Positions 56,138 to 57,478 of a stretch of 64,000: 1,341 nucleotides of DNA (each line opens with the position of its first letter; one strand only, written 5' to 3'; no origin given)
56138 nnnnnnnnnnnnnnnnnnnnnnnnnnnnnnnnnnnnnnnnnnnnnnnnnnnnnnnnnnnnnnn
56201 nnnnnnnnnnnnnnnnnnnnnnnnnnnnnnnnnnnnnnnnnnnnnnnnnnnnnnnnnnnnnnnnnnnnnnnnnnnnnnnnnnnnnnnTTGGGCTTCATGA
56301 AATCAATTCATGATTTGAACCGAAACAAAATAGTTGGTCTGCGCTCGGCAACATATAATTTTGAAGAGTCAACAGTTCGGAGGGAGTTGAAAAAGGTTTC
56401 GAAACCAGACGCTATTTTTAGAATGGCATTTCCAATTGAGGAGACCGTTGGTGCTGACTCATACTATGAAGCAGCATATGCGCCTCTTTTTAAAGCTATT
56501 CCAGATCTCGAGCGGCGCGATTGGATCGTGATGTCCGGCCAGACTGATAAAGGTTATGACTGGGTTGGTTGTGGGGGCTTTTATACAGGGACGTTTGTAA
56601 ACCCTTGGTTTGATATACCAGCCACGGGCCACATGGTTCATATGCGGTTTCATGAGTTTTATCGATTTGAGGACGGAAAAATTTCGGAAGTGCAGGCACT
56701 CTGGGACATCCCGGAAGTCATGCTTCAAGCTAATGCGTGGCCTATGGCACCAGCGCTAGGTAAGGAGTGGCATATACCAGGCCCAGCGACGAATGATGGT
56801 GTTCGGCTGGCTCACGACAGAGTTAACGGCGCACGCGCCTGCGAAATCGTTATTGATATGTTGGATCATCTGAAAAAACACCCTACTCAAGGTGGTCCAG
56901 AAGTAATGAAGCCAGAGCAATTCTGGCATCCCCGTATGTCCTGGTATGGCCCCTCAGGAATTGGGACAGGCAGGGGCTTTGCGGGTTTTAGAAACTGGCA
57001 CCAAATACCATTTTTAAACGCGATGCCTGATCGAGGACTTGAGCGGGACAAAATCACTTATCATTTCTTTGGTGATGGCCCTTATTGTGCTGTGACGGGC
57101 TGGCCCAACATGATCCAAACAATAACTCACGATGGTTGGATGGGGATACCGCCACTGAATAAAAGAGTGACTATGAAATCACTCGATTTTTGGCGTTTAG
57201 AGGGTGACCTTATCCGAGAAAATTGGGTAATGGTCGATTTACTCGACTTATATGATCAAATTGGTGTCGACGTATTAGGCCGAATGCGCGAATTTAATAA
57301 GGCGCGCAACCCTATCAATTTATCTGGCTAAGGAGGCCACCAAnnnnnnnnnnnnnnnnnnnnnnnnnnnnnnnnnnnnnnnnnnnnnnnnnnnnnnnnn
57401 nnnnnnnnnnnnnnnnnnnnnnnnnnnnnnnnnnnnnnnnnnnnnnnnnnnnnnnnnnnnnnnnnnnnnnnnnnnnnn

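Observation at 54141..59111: Three paralogous double-domain SnoaL/ester-cyclase-like genes in one locus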

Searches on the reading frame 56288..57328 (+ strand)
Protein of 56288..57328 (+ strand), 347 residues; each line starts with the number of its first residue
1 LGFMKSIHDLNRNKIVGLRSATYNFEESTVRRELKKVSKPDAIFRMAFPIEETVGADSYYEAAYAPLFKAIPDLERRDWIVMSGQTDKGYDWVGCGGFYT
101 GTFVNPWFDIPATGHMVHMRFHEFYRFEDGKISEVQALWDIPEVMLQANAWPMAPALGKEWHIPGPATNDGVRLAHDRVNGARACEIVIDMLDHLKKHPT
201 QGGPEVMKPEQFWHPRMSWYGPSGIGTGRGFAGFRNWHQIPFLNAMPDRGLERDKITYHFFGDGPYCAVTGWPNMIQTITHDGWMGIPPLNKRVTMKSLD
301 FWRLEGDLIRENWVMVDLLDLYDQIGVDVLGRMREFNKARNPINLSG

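Call 6: search_protein_families(library=pfam, proteins=[window:56288-57328:+], max_evalue=1)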
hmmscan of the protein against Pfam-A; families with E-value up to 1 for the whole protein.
window:56288-57328:+ (347 aa): 2 families
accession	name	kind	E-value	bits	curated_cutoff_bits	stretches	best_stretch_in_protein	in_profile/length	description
PF07366.18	SnoaL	-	1.9e-22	79.8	28.4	2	32-147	17-125/126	SnoaL-like polyketide cyclase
PF12680.13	SnoaL_2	-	4.4e-11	43.7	27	2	39-134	21-101/102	SnoaL-like domain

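Call 7: search_protein_families(library=ncbifam, proteins=[window:56288-57328:+], max_evalue=0.001)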
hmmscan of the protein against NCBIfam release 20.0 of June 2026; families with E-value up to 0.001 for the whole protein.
window:56288-57328:+ (347 aa): 1 family
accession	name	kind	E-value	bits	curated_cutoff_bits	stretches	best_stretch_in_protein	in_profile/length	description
TIGR02096.1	TIGR02096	subfamily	4.4e-08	33.5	97.1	1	53-145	37-125/129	ketosteroid isomerase-related protein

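Call 35: find_homologous_proteins(query=window:56288-57328:+, max_evalue=1e-30)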
Query window:56288-57328:+ (347 aa): 4685 proteins with E <= 1e-30 among 5491 candidates; the best 120 are listed.
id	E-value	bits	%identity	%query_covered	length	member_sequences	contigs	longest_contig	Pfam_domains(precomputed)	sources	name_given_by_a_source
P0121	1.4e-243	826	99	99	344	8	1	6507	PF07366.19,PF12680.14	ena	-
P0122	5.9e-190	649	75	100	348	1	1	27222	PF07366.19,PF12680.14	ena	-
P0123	5.7e-188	643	75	99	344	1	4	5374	PF07366.19,PF12680.14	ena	-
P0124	7.3e-188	642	76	99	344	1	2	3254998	PF07366.19,PF12680.14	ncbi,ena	-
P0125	1.8e-186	638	76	99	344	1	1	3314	PF07366.19,PF12680.14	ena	-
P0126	6.5e-185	633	74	99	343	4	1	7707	PF07366.19,PF12680.14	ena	-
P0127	4.6e-184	630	73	98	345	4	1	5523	PF07366.19,PF12680.14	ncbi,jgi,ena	-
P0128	2.1e-183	628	74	99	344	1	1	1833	PF07366.19,PF12680.14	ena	-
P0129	3.6e-181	620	73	99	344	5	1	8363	PF07366.19,PF12680.14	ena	-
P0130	1.4e-177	609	73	98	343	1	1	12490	PF07366.19,PF12680.14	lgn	-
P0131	4.3e-171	587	69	98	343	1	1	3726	PF07366.19,PF12680.14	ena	-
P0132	3.0e-168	578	70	96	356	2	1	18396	PF07366.19,PF12680.14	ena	-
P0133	6.9e-167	573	69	96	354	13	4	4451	PF07366.19,PF12680.14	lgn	-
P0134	2.9e-166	571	68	97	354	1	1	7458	PF07366.19,PF12680.14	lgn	-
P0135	5.0e-166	571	69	96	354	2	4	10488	PF07366.19,PF12680.14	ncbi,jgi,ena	jgi:predicted ester cyclase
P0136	5.3e-166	570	69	95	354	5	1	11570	PF07366.19,PF12680.14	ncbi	-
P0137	1.7e-164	565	69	96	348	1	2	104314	PF07366.19,PF12680.14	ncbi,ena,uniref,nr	ncbi:ester cyclase [uncultured Tateyamaria sp.]|uniref:ester cyclase n=1 Tax=uncultured Tateyamaria 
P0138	2.3e-164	565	68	97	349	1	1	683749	PF07366.19,PF12680.14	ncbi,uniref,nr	ncbi:ester cyclase [Tateyamaria omphalii]|uniref:ester cyclase n=1 Tax=Tateyamaria omphalii TaxID=29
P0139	2.8e-164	565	68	97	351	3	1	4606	PF07366.19,PF12680.14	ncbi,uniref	ncbi:ester cyclase [Ruegeria sp. MALMAid1280]|uniref:ester cyclase n=1 Tax=Ruegeria sp. MALMAid1280 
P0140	5.9e-164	564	68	97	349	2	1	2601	PF07366.19,PF12680.14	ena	-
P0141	7.1e-164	563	68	98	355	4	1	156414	PF07366.19,PF12680.14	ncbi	-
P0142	1.6e-163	562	69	96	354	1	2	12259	PF07366.19,PF12680.14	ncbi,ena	-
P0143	2.1e-163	562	68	95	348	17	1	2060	PF07366.19,PF12680.14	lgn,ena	-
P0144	2.4e-163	562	67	98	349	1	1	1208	PF07366.19,PF12680.14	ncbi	-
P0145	2.6e-163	562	68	97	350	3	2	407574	PF07366.19,PF12680.14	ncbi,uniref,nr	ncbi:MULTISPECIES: ester cyclase [unclassified Ruegeria]|uniref:ester cyclase n=1 Tax=unclassified R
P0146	3.3e-163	561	68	96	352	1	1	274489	PF07366.19,PF12680.14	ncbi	-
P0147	5.8e-163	560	67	97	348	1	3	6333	PF07366.19,PF12680.14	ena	-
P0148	8.1e-163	560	68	97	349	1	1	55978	PF07366.19,PF12680.14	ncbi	ncbi:MAG: ester cyclase [Pseudomonadota bacterium]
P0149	1.1e-162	560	67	97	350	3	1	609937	PF07366.19,PF12680.14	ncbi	-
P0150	1.4e-162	559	68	97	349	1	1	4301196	PF07366.19,PF12680.14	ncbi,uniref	ncbi:ester cyclase [Tateyamaria sp. SN3-11]|uniref:ester cyclase n=1 Tax=Tateyamaria sp. SN3-11 TaxI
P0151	1.5e-162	559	67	97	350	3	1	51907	PF07366.19,PF12680.14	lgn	-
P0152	1.6e-162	559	69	95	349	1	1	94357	PF07366.19,PF12680.14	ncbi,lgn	ncbi:MAG: ester cyclase [Pseudomonadota bacterium]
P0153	1.7e-162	559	68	96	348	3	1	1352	PF07366.19,PF12680.14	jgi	jgi:predicted ester cyclase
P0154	2.1e-162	559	67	96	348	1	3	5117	PF07366.19,PF12680.14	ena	-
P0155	2.7e-162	558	67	97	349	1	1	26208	PF07366.19,PF12680.14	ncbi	ncbi:MAG: ester cyclase [Pseudomonadota bacterium]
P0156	2.8e-162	558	66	97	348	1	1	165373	PF07366.19,PF12680.14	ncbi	ncbi:MAG: ester cyclase [Pseudomonadota bacterium]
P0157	2.8e-162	558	67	97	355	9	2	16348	PF07366.19,PF12680.14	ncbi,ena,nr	ncbi:MAG: ester cyclase [Rhodobacter sp.]|nr:ester cyclase [Rhodobacter sp.]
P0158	3.1e-162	558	67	95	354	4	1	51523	PF07366.19,PF12680.14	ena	-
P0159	3.1e-162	558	68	96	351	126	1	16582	PF07366.19,PF12680.14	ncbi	-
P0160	4.1e-162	558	67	97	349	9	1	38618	PF07366.19,PF12680.14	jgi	jgi:predicted ester cyclase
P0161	4.3e-162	558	68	97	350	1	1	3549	PF07366.19,PF12680.14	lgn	-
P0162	4.4e-162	558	68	97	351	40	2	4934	PF07366.19,PF12680.14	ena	-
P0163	6.4e-162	557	67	97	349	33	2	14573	PF07366.19,PF12680.14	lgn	-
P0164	7.2e-162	557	66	98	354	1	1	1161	PF07366.19,PF12680.14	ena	-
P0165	8.6e-162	557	67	96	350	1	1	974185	PF07366.19,PF12680.14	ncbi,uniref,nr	ncbi:ester cyclase [uncultured Roseobacter sp.]|uniref:ester cyclase n=1 Tax=uncultured Roseobacter 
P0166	1.3e-161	556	67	97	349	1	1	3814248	PF07366.19,PF12680.14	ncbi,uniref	ncbi:ester cyclase [Tateyamaria sp. SN6-1]|uniref:ester cyclase n=1 Tax=Tateyamaria sp. SN6-1 TaxID=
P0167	1.6e-161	556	67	97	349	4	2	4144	PF07366.19,PF12680.14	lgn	-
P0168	1.7e-161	556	68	96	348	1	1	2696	PF07366.19,PF12680.14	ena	-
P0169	2.2e-161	555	68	96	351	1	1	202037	PF07366.19,PF12680.14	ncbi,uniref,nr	ncbi:ester cyclase [Ruegeria sp. HKCCD7255]|uniref:ester cyclase n=1 Tax=Ruegeria sp. HKCCD7255 TaxI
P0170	2.4e-161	555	67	98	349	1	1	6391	PF07366.19,PF12680.14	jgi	-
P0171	2.5e-161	555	68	97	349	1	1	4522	PF07366.19,PF12680.14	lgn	-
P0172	2.7e-161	555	68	96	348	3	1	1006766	PF07366.19,PF12680.14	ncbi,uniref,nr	ncbi:hypothetical protein GCM10007385_20730 [Tateyamaria omphalii]|uniref:nuclear transport factor 2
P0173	2.7e-161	555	67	97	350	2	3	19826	PF07366.19,PF12680.14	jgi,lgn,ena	-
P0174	3.3e-161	555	67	97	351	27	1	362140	PF07366.19,PF12680.14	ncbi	-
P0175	3.4e-161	555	67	97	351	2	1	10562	PF07366.19,PF12680.14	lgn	-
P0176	3.7e-161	555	66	97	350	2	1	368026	PF07366.19,PF12680.14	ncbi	-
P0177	3.7e-161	555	66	97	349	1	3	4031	PF07366.19,PF12680.14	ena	-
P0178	3.9e-161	554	67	97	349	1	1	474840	PF07366.19,PF12680.14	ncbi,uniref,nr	ncbi:ester cyclase [uncultured Tateyamaria sp.]|uniref:ester cyclase n=1 Tax=uncultured Tateyamaria 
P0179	4.6e-161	554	66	96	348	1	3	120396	PF07366.19,PF12680.14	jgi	-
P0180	4.9e-161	554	67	98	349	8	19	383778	PF07366.19,PF12680.14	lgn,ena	-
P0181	5.5e-161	554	66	97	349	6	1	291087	PF07366.19,PF12680.14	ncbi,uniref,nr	ncbi:ester cyclase [uncultured Tateyamaria sp.]|uniref:ester cyclase n=1 Tax=uncultured Tateyamaria 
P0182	6.3e-161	554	69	95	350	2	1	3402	PF07366.19,PF12680.14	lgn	-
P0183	6.5e-161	554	66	97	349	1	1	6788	PF07366.19,PF12680.14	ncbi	ncbi:MAG: ester cyclase [Pseudomonadota bacterium]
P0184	6.9e-161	554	66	96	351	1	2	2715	PF07366.19,PF12680.14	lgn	-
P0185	7.0e-161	554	67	97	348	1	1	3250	PF07366.19,PF12680.14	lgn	-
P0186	7.9e-161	553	66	96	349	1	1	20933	PF07366.19,PF12680.14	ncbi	-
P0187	9.8e-161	553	66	97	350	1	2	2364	PF07366.19,PF12680.14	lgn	-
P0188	1.0e-160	553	65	99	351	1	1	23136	PF07366.19,PF12680.14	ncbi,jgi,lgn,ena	-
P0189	1.1e-160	553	68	96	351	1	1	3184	PF07366.19,PF12680.14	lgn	-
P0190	1.5e-160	553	66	98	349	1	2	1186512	PF07366.19,PF12680.14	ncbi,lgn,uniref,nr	ncbi:ester cyclase [Tritonibacter mobilis]|uniref:ester cyclase n=1 Tax=Tritonibacter mobilis TaxID=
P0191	1.5e-160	553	66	96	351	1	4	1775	PF07366.19,PF12680.14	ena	-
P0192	1.6e-160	552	67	97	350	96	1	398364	PF07366.19,PF12680.14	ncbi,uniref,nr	ncbi:ester cyclase [Ruegeria atlantica]|uniref:ester cyclase n=1 Tax=Ruegeria atlantica TaxID=81569 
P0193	1.9e-160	552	68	94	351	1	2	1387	PF07366.19,PF12680.14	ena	-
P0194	1.9e-160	552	67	97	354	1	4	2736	PF07366.19,PF12680.14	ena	-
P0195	2.1e-160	552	67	98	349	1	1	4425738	PF07366.19,PF12680.14,PF14534.13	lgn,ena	-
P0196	2.2e-160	552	64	97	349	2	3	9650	PF07366.19,PF12680.14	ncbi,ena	-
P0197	2.2e-160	552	67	98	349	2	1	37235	PF07366.19,PF12680.14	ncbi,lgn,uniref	ncbi:ester cyclase [Tritonibacter sp. SIMBA_163]|uniref:ester cyclase n=1 Tax=Tritonibacter sp. SIMB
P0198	2.3e-160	552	69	96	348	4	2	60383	PF07366.19,PF12680.14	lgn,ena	-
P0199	2.5e-160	552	67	97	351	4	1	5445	PF07366.19,PF12680.14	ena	-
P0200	2.6e-160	552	67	97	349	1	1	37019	PF07366.19,PF12680.14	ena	-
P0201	2.6e-160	552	66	97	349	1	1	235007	PF07366.19,PF12680.14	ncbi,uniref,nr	ncbi:ester cyclase [Tateyamaria sp. syn59]|uniref:ester cyclase n=1 Tax=Tateyamaria sp. syn59 TaxID=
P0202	2.9e-160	552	65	99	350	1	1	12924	PF07366.19,PF12680.14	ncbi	-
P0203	3.4e-160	551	67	97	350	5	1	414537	PF07366.19,PF12680.14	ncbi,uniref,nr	ncbi:ester cyclase [Ruegeria marisrubri]|uniref:ester cyclase n=1 Tax=Ruegeria marisrubri TaxID=1685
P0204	3.5e-160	551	68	96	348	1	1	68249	PF07366.19,PF12680.14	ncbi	-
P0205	3.8e-160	551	66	97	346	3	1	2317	PF07366.19,PF12680.14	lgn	-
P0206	4.4e-160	551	67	97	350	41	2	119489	PF07366.19,PF12680.14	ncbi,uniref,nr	ncbi:ester cyclase [Ruegeria arenilitoris]|uniref:ester cyclase n=1 Tax=Ruegeria arenilitoris TaxID=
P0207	4.7e-160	551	66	97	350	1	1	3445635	PF07366.19,PF12680.14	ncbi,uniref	ncbi:ester cyclase [Ruegeria sp.]|uniref:ester cyclase n=1 Tax=Ruegeria sp. TaxID=1879320 RepID=UPI0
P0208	4.9e-160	551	67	96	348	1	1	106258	PF07366.19,PF12680.14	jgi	jgi:predicted ester cyclase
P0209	6.1e-160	551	67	96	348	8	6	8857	PF07366.19,PF12680.14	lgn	-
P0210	6.5e-160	550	66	96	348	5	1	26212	PF07366.19,PF12680.14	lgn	-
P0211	6.9e-160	550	67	96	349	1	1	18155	PF07366.19,PF12680.14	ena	-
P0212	7.0e-160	550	66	97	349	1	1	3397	PF07366.19,PF12680.14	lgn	-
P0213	8.0e-160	550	65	97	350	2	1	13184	PF07366.19,PF12680.14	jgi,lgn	-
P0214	8.6e-160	550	66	97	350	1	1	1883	PF07366.19,PF12680.14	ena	-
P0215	9.4e-160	550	66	97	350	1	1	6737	PF07366.19,PF12680.14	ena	-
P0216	9.5e-160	550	65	99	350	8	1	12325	PF07366.19,PF12680.14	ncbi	-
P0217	9.6e-160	550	66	98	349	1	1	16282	PF07366.19,PF12680.14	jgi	-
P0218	1.3e-159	549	66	96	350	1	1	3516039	PF07366.19,PF12680.14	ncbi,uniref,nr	ncbi:ester cyclase [Sulfitobacter sp. S190]|uniref:ester cyclase n=1 Tax=Sulfitobacter sp. S190 TaxI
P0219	1.3e-159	549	65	95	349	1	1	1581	PF07366.19,PF12680.14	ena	-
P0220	1.3e-159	549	66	98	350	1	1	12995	PF07366.19,PF12680.14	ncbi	ncbi:MAG: ester cyclase [Pseudomonadota bacterium]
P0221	1.4e-159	549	66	98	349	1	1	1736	PF07366.19,PF12680.14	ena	-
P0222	2.0e-159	549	66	97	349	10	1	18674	PF07366.19,PF12680.14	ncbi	ncbi:MAG: ester cyclase [Pseudomonadota bacterium]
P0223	2.1e-159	549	66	97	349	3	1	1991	PF07366.19,PF12680.14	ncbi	-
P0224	2.1e-159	549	66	98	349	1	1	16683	PF07366.19,PF12680.14,PF14534.13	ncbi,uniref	ncbi:ester cyclase [Tritonibacter scottomollicae]|uniref:ester cyclase n=1 Tax=Tritonibacter scottom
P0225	2.2e-159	549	66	98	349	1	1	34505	PF07366.19,PF12680.14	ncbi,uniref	ncbi:ester cyclase [Tritonibacter scottomollicae]|uniref:ester cyclase n=1 Tax=Tritonibacter scottom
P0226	2.2e-159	549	66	97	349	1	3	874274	PF07366.19,PF12680.14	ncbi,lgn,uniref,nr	ncbi:ester cyclase [Tateyamaria sp. ANG-S1]|uniref:ester cyclase n=1 Tax=Tateyamaria sp. ANG-S1 TaxI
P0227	2.3e-159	549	66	97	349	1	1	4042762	PF07366.19,PF12680.14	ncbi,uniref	ncbi:ester cyclase [Roseobacter sp. S98]|uniref:ester cyclase n=1 Tax=Roseobacter algicola (ex Choi 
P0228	2.4e-159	549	66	98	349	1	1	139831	PF07366.19,PF12680.14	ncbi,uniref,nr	ncbi:ester cyclase [Epibacterium sp. Ofav1-8]|uniref:ester cyclase n=1 Tax=Epibacterium sp. Ofav1-8 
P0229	2.6e-159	548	66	97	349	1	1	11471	PF07366.19,PF12680.14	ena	-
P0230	2.7e-159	548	65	95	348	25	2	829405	PF07366.19,PF12680.14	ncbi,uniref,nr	ncbi:ester cyclase [Sulfitobacter geojensis]|uniref:ester cyclase n=1 Tax=Sulfitobacter geojensis Ta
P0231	2.7e-159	548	66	98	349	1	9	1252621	PF07366.19,PF12680.14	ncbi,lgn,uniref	ncbi:ester cyclase [Tritonibacter mobilis]|uniref:ester cyclase n=1 Tax=Tritonibacter mobilis TaxID=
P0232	2.8e-159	548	68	95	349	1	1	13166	PF07366.19,PF12680.14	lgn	-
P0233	2.9e-159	548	66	96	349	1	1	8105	PF07366.19,PF12680.14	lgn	-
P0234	2.9e-159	548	66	97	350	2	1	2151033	PF07366.19,PF12680.14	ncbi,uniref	ncbi:ester cyclase [Aliiroseovarius sp. YM-037]|uniref:ester cyclase n=1 Tax=Aliiroseovarius sp. YM-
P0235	3.7e-159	548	66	98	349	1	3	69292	PF07366.19,PF12680.14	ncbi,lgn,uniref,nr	ncbi:ester cyclase [Tritonibacter scottomollicae]|uniref:ester cyclase n=1 Tax=Tritonibacter scottom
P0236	3.9e-159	548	66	95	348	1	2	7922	PF07366.19,PF12680.14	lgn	-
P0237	3.9e-159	548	66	98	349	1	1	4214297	PF07366.19,PF12680.14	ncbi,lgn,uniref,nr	ncbi:ester cyclase [Tritonibacter scottomollicae]|uniref:Ester cyclase n=1 Tax=Tritonibacter scottom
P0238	3.9e-159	548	67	99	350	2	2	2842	PF07366.19,PF12680.14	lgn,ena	-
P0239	4.3e-159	548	66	98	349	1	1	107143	PF07366.19,PF12680.14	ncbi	-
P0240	4.5e-159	548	67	95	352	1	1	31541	PF07366.19,PF12680.14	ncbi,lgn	ncbi:MAG: ester cyclase [Paracoccaceae bacterium]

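Call 36: find_encoding_contigs(protein=P0124, flank=10000, max_places=1)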
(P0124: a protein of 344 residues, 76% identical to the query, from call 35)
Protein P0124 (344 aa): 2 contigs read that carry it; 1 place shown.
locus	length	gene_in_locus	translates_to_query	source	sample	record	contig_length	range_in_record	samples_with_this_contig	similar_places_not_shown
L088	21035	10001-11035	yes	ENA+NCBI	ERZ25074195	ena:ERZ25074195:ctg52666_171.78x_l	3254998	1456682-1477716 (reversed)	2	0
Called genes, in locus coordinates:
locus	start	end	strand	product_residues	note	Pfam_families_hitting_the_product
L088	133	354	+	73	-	-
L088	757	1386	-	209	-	-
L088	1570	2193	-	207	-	PF05598:DUF772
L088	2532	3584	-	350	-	PF00005:ABC_tran, PF17912:OB_MalK (weak), PF08402:TOBE_2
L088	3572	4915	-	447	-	PF01232:Mannitol_dh, PF08125:Mannitol_dh_C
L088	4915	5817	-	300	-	PF02311:AraC_binding (weak), PF12833:HTH_18, PF00165:HTH_AraC (weak)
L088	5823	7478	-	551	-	PF03160:Calx-beta (faint), PF00528:BPD_transp_1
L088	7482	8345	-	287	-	PF00528:BPD_transp_1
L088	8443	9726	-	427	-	PF01547:SBP_bac_1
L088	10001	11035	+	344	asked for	PF07366:SnoaL, PF12680:SnoaL_2 (weak), PF07366:SnoaL (weak)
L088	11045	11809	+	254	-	PF00106:adh_short, PF01370:Epimerase (weak), PF08659:KR, PF13561:adh_short_C2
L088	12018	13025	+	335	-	PF07366:SnoaL (weak), PF12680:SnoaL_2 (faint)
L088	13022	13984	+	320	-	PF07883:Cupin_2 (weak)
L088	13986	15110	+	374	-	PF01717:Meth_synt_2 (weak)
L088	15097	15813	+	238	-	PF03737:RraA-like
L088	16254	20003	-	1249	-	PF23598:LRR_14, PF12799:LRR_4 (weak), PF12799:LRR_4, PF23598:LRR_14, PF12799:LRR_4, PF00071:Ras (weak), PF08477:Roc, PF16095:COR-A (weak), +3 more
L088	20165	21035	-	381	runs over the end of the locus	PF03969:AFG1_ATPase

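Call 37: find_encoding_contigs(protein=P0237, flank=10000, max_places=1)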
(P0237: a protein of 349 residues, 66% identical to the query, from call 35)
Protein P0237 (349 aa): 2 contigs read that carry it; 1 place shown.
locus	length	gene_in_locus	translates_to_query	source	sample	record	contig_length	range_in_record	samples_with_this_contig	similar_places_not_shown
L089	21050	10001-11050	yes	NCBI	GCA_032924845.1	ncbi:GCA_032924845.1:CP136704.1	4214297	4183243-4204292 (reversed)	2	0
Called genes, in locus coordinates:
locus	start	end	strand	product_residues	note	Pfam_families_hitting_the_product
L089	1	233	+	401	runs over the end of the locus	-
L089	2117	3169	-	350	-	PF12680:SnoaL_2 (faint), PF07366:SnoaL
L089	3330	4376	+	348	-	PF00005:ABC_tran, PF17912:OB_MalK (weak), PF08402:TOBE_2 (faint)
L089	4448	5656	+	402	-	PF13416:SBP_bac_8, PF01547:SBP_bac_1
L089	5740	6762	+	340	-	PF00528:BPD_transp_1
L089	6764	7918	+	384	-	PF00528:BPD_transp_1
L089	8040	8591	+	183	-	PF14534:DUF4440 (weak), PF07366:SnoaL, PF12680:SnoaL_2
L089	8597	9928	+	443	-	PF00815:Histidinol_dh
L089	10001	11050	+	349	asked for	PF07366:SnoaL, PF12680:SnoaL_2, PF07366:SnoaL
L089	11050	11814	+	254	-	PF00106:adh_short, PF08659:KR, PF23441:SDR, PF01370:Epimerase (faint), PF13561:adh_short_C2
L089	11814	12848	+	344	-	PF00356:LacI, PF00532:Peripla_BP_1, PF13407:Peripla_BP_4, PF13377:Peripla_BP_3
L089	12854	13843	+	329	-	PF07366:SnoaL, PF12680:SnoaL_2 (weak)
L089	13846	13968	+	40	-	-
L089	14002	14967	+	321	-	PF02311:AraC_binding (faint), PF07883:Cupin_2 (weak)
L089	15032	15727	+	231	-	PF00561:Abhydrolase_1 (faint), PF00975:Thioesterase (weak), PF12697:Abhydrolase_6, PF12146:Hydrolase_4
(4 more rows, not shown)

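Call 46: search_protein_families(library=ncbifam, proteins=[L088:3575-4915:-], max_evalue=0.00001)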
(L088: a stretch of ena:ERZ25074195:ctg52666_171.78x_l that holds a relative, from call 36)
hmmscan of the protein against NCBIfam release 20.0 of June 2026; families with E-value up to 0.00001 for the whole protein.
L088:3575-4915:- (447 aa): 12 families
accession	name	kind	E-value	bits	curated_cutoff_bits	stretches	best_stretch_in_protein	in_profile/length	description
NF043014.1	DArabDhDalD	equivalog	4.4e-104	348.7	600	1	5-441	1-447/452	D-arabinitol 4-dehydrogenase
NF011611.0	PRK15037.1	subfamily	1.8e-60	204.9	603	1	5-382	25-411/486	fructuronate reductase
NF002969.0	PRK03643.1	subfamily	6.1e-26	91.1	359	1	2-381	15-399/482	tagaturonate reductase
NF002649.0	PRK02318.2-1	equivalog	1.2e-23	83.7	422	1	140-378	100-332/386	mannitol-1-phosphate 5-dehydrogenase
NF002653.0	PRK02318.2-6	equivalog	6.6e-23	81.4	404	1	134-375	94-329/387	mannitol-1-phosphate 5-dehydrogenase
NF002646.0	PRK02318.1-2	equivalog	1.6e-21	76.8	368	1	139-351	97-303/382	mannitol-1-phosphate 5-dehydrogenase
NF002647.0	PRK02318.1-3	equivalog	4e-21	75.8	357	1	140-350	101-304/384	mannitol-1-phosphate 5-dehydrogenase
NF002648.0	PRK02318.1-4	equivalog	3e-19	69.6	719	1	139-354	97-306/382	mannitol-1-phosphate 5-dehydrogenase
NF002652.0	PRK02318.2-5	equivalog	1e-18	67.6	356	1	141-349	101-298/377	mannitol-1-phosphate 5-dehydrogenase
NF002650.0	PRK02318.2-2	equivalog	1.1e-10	41.1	359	1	153-350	113-304/388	mannitol-1-phosphate 5-dehydrogenase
NF002645.0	PRK02318.1-1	equivalog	6.7e-10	38.7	389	1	186-348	133-288/368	mannitol-1-phosphate 5-dehydrogenase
NF046057.1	bifunc_MtlD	equivalog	1.9e-07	29.9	800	0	249-350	505-608/683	bifunctional mannitol-1-phosphate dehydrogenase/phosphatase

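Call 66: find_encoding_contigs(protein=P0122, flank=10000, max_places=1)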
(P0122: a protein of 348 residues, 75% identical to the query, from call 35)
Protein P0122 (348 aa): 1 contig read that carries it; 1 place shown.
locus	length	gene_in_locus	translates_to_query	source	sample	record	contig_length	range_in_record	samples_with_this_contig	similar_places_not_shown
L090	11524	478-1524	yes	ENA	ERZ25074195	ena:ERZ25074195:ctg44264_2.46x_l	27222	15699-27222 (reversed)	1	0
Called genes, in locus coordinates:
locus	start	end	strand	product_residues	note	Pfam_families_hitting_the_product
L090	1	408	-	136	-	?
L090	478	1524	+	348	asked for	PF07366:SnoaL, PF12680:SnoaL_2 (faint), PF07366:SnoaL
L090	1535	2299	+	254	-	PF00106:adh_short, PF01370:Epimerase, PF03435:Sacchrp_dh_NADP (weak), PF08659:KR, PF13561:adh_short_C2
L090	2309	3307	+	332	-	PF07366:SnoaL (weak), PF12680:SnoaL_2 (faint)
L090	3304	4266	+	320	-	PF00190:Cupin_1 (faint), PF07883:Cupin_2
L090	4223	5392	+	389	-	PF01717:Meth_synt_2 (faint)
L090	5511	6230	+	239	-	PF03737:RraA-like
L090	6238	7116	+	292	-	PF00551:Formyl_trans_N, PF02911:Formyl_trans_C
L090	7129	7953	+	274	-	PF01416:PseudoU_synth_1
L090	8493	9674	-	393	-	PF06792:UPF0261 (faint), PF23189:UPF0261_C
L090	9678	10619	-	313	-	PF00528:BPD_transp_1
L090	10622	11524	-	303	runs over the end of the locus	PF00528:BPD_transp_1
